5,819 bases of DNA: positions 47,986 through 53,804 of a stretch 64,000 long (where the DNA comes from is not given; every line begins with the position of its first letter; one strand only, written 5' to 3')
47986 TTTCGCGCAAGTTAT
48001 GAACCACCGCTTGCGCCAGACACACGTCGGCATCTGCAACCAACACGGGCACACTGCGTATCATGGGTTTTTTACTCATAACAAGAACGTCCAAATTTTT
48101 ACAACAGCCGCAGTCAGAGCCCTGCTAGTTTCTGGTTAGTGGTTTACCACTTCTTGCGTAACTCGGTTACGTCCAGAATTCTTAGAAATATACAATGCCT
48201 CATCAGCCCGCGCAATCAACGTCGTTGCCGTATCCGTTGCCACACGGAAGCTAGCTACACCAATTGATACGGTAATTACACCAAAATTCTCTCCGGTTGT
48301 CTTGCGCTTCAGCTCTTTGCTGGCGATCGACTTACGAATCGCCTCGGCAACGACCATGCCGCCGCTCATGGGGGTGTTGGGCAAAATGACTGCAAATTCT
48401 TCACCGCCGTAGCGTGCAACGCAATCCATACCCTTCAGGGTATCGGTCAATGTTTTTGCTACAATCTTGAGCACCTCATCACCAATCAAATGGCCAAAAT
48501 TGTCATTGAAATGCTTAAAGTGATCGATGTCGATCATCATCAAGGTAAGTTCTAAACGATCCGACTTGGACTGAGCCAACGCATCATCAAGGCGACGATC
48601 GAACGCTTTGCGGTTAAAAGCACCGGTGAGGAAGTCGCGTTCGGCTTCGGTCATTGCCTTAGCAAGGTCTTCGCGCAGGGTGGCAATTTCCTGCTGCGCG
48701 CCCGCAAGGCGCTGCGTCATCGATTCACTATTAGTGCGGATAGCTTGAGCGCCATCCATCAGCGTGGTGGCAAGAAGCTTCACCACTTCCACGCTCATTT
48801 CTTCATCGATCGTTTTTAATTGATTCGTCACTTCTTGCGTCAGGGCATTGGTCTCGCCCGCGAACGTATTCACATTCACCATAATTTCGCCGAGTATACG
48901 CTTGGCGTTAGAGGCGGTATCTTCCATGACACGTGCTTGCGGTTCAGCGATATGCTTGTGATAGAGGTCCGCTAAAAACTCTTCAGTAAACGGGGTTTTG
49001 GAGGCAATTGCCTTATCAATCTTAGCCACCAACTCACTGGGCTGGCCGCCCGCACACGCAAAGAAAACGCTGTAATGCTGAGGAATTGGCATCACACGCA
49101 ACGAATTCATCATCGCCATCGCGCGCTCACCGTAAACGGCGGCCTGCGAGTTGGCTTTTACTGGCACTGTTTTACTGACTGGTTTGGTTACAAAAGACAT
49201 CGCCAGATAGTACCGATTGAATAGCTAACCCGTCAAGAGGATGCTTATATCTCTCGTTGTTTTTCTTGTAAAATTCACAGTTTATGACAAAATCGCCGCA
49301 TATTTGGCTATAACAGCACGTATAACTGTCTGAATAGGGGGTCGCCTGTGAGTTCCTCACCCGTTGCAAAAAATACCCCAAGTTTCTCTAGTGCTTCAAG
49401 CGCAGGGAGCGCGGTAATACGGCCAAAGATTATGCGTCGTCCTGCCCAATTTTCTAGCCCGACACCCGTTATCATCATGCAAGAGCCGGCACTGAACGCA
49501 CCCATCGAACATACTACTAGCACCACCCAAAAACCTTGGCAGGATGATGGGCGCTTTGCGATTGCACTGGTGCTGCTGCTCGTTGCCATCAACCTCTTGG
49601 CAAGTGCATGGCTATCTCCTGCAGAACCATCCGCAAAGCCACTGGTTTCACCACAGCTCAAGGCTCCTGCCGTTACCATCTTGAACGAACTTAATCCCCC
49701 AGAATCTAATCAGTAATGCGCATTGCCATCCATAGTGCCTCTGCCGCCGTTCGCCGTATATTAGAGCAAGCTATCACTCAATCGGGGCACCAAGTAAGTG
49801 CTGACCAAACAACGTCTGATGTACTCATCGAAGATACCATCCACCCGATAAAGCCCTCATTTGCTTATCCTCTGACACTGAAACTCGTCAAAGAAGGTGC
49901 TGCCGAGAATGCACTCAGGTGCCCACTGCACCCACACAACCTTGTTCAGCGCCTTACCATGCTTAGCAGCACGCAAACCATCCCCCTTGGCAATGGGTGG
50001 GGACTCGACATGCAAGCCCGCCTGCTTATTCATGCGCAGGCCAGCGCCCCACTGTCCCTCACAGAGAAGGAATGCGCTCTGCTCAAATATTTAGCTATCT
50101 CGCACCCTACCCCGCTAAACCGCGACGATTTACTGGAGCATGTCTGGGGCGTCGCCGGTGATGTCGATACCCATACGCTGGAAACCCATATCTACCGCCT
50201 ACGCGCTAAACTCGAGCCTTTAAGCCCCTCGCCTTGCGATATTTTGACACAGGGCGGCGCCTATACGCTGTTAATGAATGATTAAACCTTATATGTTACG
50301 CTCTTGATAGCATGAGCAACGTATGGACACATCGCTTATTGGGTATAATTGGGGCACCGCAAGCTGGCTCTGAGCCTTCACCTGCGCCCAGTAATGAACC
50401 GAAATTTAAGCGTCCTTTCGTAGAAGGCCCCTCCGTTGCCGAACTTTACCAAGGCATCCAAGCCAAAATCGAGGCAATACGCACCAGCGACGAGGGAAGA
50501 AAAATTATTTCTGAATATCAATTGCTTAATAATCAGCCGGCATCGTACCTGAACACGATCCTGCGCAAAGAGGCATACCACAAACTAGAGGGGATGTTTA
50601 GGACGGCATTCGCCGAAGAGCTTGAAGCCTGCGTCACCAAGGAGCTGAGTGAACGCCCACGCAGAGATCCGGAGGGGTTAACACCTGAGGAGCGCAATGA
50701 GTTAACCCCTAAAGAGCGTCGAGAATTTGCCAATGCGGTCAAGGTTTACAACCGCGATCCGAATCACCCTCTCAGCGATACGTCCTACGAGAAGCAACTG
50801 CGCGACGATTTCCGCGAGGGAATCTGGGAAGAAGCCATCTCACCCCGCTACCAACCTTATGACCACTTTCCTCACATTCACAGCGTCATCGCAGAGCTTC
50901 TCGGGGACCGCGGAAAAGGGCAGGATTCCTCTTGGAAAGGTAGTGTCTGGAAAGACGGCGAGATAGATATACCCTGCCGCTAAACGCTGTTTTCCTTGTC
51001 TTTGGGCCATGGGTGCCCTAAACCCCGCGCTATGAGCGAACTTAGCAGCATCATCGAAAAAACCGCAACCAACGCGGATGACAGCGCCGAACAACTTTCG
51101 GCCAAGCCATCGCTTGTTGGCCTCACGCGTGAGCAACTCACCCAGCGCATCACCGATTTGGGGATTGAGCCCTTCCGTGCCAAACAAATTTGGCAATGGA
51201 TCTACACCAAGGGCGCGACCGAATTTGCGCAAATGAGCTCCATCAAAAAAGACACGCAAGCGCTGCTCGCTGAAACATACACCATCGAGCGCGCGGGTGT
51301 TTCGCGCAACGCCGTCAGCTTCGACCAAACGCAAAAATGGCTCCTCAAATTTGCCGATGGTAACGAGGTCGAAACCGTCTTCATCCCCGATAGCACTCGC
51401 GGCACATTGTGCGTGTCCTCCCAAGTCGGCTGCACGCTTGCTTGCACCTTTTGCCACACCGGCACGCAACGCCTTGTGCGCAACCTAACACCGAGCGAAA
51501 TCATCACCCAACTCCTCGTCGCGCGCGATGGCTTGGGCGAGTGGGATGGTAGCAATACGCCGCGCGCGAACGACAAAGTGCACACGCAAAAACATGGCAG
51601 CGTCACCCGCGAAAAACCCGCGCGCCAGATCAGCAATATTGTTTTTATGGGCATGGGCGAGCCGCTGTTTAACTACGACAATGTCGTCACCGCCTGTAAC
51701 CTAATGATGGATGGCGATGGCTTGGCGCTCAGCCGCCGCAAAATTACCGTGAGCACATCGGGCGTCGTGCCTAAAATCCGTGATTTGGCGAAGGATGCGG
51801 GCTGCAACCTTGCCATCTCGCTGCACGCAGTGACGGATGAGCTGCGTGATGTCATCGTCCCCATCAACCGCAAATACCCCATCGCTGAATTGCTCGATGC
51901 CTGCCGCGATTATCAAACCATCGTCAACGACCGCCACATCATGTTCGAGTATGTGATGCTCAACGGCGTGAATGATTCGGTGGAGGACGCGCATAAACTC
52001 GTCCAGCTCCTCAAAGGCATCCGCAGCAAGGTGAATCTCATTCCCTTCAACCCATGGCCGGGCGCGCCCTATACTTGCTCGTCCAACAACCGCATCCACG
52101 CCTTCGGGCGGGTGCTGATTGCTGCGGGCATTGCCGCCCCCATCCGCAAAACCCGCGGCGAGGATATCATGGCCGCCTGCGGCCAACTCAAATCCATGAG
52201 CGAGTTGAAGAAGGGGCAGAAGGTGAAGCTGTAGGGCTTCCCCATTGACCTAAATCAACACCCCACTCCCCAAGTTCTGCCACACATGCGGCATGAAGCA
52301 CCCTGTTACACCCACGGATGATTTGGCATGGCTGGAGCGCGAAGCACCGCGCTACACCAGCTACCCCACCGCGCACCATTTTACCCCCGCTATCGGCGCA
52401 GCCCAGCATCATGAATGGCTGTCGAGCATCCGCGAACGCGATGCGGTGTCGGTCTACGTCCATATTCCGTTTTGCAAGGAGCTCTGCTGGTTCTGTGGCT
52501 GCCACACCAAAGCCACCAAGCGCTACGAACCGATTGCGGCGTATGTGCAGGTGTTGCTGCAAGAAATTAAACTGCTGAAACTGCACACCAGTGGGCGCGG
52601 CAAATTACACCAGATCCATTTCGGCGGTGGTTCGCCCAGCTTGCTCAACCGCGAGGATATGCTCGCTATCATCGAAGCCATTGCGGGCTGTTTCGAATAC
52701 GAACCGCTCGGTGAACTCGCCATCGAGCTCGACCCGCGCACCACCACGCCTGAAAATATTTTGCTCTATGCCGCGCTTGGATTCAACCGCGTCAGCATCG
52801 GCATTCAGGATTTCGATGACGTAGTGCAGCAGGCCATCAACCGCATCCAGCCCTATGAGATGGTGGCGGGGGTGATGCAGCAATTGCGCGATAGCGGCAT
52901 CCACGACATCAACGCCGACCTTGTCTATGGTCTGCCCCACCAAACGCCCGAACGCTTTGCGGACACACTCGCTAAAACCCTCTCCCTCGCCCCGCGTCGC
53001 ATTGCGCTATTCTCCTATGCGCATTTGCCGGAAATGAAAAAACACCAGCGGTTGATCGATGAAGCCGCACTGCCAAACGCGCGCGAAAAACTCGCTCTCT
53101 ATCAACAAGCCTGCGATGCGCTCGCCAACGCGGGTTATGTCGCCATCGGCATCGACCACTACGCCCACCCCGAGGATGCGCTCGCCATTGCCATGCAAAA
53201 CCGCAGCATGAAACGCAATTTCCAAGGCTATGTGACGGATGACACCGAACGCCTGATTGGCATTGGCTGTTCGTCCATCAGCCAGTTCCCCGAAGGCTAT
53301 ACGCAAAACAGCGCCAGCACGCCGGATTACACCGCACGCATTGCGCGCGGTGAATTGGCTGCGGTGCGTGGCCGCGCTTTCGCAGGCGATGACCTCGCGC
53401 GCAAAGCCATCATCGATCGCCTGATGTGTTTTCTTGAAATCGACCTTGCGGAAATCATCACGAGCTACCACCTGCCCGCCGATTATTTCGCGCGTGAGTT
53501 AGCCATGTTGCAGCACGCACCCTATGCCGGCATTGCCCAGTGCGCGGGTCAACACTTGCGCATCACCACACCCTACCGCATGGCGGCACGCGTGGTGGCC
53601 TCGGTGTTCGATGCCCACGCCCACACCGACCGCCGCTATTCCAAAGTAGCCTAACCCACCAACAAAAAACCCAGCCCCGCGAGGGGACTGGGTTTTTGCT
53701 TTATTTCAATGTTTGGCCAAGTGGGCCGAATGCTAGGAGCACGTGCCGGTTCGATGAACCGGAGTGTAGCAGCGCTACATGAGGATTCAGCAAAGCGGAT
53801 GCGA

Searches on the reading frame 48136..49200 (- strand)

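Call 15: search_protein_families(library=pfam, proteins=[window:48136-49200:-], max_evalue=0.001)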
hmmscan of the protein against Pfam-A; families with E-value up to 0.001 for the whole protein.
window:48136-49200:- (354 aa): 1 family
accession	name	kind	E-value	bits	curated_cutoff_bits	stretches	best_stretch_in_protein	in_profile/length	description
PF00990.26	GGDEF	-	2.8e-45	154.4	23.8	1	187-346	2-161/161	Diguanylate cyclase, GGDEF domain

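Call 44: search_protein_families(library=ncbifam, proteins=[window:48136-49200:-], max_evalue=0.001)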
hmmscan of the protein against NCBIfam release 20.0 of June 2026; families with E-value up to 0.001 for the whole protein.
window:48136-49200:- (354 aa): 22 families
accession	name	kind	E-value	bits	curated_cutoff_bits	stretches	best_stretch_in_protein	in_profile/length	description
NF007135.0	PRK09581.1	equivalog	9.8e-53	179.6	474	1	173-350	279-455/457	PleD family two-component system response regulator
TIGR00254.1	GGDEF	domain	6.2e-50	169.2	37.4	1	185-348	4-165/168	diguanylate cyclase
NF038266.1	diguan_SiaD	equivalog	7.5e-45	153.3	290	1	178-347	85-252/252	biofilm regulation diguanylate cyclase SiaD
NF007380.0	PRK09894.1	equivalog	4.5e-43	147.7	256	1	115-348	62-285/296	diguanylate cyclase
NF041606.1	dguan_cyc_DgcA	equivalog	4.8e-41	140.8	370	1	188-348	180-337/340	diguanylate cyclase DgcA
NF007423.1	PRK09966.1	equivalog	3.2e-37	128.3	325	1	169-340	222-390/390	diguanylate cyclase DgcN/YfiN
NF047654.1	DiguCycDgcRLepto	equivalog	1.8e-35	122.3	500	1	183-348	130-294/295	diguanylate cyclase DgcR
NF007298.0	PRK09776.1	equivalog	5.7e-31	107.3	1135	1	170-348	668-843/1111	diguanylate cyclase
NF007599.0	PRK10245.1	equivalog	1.2e-30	106.2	402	1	174-347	198-367/371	diguanylate cyclase AdrA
NF011955.1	PRK15426.1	equivalog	9e-30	103.3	408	1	186-349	398-560/564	cellulose biosynthesis regulator diguanylate cyclase DgcQ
NF047872.1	GGDEF_GdpS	equivalog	9.8e-30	103.9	400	1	171-348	172-348/355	GGDEF domain-containing protein GdpS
NF051473.1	DigCycDgcsShew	equivalog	6.8e-29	101.2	400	1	184-346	133-287/291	diguanylate cyclase DgcS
NF045675.1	PhdiestaseDibA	equivalog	7.9e-29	100.5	980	1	169-345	186-359/623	phosphodiesterase DibA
NF050064.1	BlResRespRegCbrR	equivalog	5.2e-26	91.5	600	1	184-347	252-411/415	bile resistance response regulator CbrR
NF007474.0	PRK10060.1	equivalog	3.8e-24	84.9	782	1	168-346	219-391/663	cyclic di-GMP phosphodiesterase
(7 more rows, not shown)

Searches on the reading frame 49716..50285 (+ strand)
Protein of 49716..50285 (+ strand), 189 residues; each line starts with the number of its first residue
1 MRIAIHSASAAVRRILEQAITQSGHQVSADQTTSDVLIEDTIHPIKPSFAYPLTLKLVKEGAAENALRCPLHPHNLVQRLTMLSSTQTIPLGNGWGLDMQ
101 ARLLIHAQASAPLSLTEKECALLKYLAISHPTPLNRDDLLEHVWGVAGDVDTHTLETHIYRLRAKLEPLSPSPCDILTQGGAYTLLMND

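Call 12: search_protein_families(library=pfam, proteins=[window:49716-50285:+], max_evalue=0.01)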
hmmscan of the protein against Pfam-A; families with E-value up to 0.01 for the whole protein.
window:49716-50285:+ (189 aa): 1 family
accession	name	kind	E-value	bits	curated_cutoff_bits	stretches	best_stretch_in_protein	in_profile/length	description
PF00486.34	Trans_reg_C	-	3.5e-17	62.7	26.2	1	112-178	3-69/77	Transcriptional regulatory protein, C terminal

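Call 44: search_protein_families(library=ncbifam, proteins=[window:49716-50285:+], max_evalue=0.001)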
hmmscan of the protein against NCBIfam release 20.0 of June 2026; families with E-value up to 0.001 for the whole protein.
window:49716-50285:+ (189 aa): 22 families
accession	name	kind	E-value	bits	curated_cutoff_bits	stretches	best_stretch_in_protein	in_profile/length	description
NF045944.1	ResRegRpaBCyano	equivalog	2.6e-10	40.1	330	1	108-182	147-223/229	response regulator transcription factor RpaB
NF040689.1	MtrAB_MtrA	equivalog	7e-10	38.6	300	1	87-176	122-208/219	MtrAB system response regulator MtrA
NF040534.1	resp_reg_YycF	equivalog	1.5e-08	34.2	340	1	110-184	151-225/231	response regulator YycF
TIGR02154.1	PhoB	equivalog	1.6e-08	34.1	296.2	1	94-169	136-209/226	phosphate regulon transcriptional regulator PhoB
NF012023.0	PRK15479.1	equivalog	3.1e-08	33.4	337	1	110-168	144-202/224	transcriptional regulator TctD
NF008296.0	PRK11083.1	equivalog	3.4e-08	33.2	273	1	88-181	129-220/228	two-component system response regulator CreB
NF007546.0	PRK10161.1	equivalog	8.5e-08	32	471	1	63-168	99-208/229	phosphate response regulator transcription factor PhoB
TIGR01387.1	cztR_silR_copR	subfamily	1.2e-07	31.6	279.2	1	96-168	131-201/218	heavy metal response regulator transcription factor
NF041733.1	resp_reg_CseB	equivalog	2.3e-07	30.4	350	1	102-166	147-211/228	two-component system response regulator CseB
NF045914.1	RespRegNblR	equivalog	4.1e-07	29.8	300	1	97-167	139-207/228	response regulator transcription factor NblR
NF053854.1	RespRegPhoBBctds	equivalog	4.4e-07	29.5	270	1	110-170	151-211/225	two-component system response regulator PhoB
NF007928.2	PRK10643.1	equivalog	7.5e-07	29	330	1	96-166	133-201/216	two-component system response regulator PmrA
NF041209.1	resp_regPieR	equivalog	1.9e-06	27.7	450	1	113-166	156-209/231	two component system response regulator PieR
NF008567.0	PRK11517.1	equivalog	1.9e-06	27.4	353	1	96-168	129-201/223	response regulator transcription factor HprR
NF007982.1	PRK10710.1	equivalog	1.1e-05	25.1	380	1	108-170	149-211/235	envelope stress response regulator BaeR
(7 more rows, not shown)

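Call 54: search_solved_structures(query=window:49716-50285:+, max_evalue=0.001, show_alignments=3)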
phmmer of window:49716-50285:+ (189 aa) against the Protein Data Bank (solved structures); distinct sequences matched with E-value up to 0.001: 33.
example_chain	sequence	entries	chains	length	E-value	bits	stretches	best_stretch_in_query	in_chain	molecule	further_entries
2gwr_A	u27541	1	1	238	1.1e-07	35.4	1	59-181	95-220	DNA-binding response regulator mtrA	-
8hig_A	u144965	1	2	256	2e-07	34.6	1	70-171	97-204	DNA-binding response OmpR family regulator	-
2oqr_A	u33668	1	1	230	4.5e-07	33.4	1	112-181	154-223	Sensory transduction protein regX3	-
8hih_O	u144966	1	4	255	6.1e-07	33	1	110-169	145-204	Transcriptional regulatory protein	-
8hml_A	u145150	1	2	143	6.9e-07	32.8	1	111-172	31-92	DNA-binding response OmpR family regulator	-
7e1d_B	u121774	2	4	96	7.8e-07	32.7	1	113-169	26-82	DNA-binding response regulator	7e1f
7e92_A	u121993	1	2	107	8.8e-07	32.5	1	113-169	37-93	DNA-binding response regulator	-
6kyx_A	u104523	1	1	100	1.2e-06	32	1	110-173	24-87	DNA-binding response regulator ArlR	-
6iju_A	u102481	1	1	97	1.3e-06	32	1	110-173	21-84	DNA-binding response regulator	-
6is4_A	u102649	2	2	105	1.5e-06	31.7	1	110-173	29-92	Response regulator ArlR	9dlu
1qqi_A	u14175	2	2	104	1.6e-06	31.7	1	109-170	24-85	PHOSPHATE REGULON TRANSCRIPTIONAL REGULATORY PROTEIN PHOB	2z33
1gxp_A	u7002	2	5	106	1.6e-06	31.7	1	109-170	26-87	PHOSPHATE REGULON TRANSCRIPTIONAL REGULATORY PROTEIN | PHOSPHATE REGULON TRANSCRIPTIONAL REGULATORY PROTEIN PHOB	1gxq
3t72_A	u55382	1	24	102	1.6e-06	31.6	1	109-170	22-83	Phosphate regulon transcriptional regulatory protein phoB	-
4ixa_A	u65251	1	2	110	1.8e-06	31.5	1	114-181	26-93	Response regulator SaeR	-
6cqg_A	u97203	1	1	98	1.9e-06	31.4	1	110-182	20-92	DNA-binding response regulator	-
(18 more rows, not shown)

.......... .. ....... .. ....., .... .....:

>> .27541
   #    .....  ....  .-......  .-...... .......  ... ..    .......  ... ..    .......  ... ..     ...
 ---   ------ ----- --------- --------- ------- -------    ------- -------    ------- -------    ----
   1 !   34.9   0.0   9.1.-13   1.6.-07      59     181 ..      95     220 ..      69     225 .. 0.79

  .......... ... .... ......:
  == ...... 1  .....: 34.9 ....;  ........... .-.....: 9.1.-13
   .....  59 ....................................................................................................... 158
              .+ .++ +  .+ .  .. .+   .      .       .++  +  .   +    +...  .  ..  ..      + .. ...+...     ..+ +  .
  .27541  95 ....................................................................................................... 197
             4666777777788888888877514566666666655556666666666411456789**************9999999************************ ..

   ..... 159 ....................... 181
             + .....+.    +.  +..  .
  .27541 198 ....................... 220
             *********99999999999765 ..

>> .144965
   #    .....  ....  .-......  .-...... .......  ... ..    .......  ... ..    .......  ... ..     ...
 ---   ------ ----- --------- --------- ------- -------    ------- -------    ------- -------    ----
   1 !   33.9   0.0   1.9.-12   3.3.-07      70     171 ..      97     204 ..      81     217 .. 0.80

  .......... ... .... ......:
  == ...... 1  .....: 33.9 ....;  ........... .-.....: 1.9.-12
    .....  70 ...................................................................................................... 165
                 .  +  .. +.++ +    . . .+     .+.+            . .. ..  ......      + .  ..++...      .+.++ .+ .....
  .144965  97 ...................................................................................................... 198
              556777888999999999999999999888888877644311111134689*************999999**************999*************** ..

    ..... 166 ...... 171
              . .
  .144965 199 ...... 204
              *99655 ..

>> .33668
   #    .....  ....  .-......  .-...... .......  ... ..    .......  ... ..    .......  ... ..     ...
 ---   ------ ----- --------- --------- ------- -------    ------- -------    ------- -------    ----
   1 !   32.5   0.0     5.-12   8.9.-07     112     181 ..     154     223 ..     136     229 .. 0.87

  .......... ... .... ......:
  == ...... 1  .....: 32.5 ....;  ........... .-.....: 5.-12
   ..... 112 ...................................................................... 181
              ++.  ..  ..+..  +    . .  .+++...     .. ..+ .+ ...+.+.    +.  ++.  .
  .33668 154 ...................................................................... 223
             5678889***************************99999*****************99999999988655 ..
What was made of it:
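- The 49716 protein matches MtrA, RegX3 and PhoB equally weakly (call 54).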

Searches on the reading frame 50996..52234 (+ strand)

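Call 15: search_protein_families(library=pfam, proteins=[window:50996-52234:+], max_evalue=0.001)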
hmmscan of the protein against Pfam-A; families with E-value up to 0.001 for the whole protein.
window:50996-52234:+ (412 aa): 2 families
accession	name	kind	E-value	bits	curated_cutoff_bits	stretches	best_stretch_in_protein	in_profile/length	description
PF04055.27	Radical_SAM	-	2.8e-17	63.8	29.5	1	211-335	44-165/166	Radical SAM superfamily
PF21016.3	RlmN_N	-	1.9e-16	59.9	24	1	40-97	3-60/60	Ribosomal RNA large subunit methyltransferase N-terminal domain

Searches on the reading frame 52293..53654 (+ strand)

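Call 15: search_protein_families(library=pfam, proteins=[window:52293-53654:+], max_evalue=0.001)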
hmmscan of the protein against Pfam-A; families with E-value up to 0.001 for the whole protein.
window:52293-53654:+ (453 aa): 1 family
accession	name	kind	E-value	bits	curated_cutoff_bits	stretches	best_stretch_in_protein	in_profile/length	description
PF04055.27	Radical_SAM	-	9.8e-24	84.8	29.5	1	55-226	1-163/166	Radical SAM superfamily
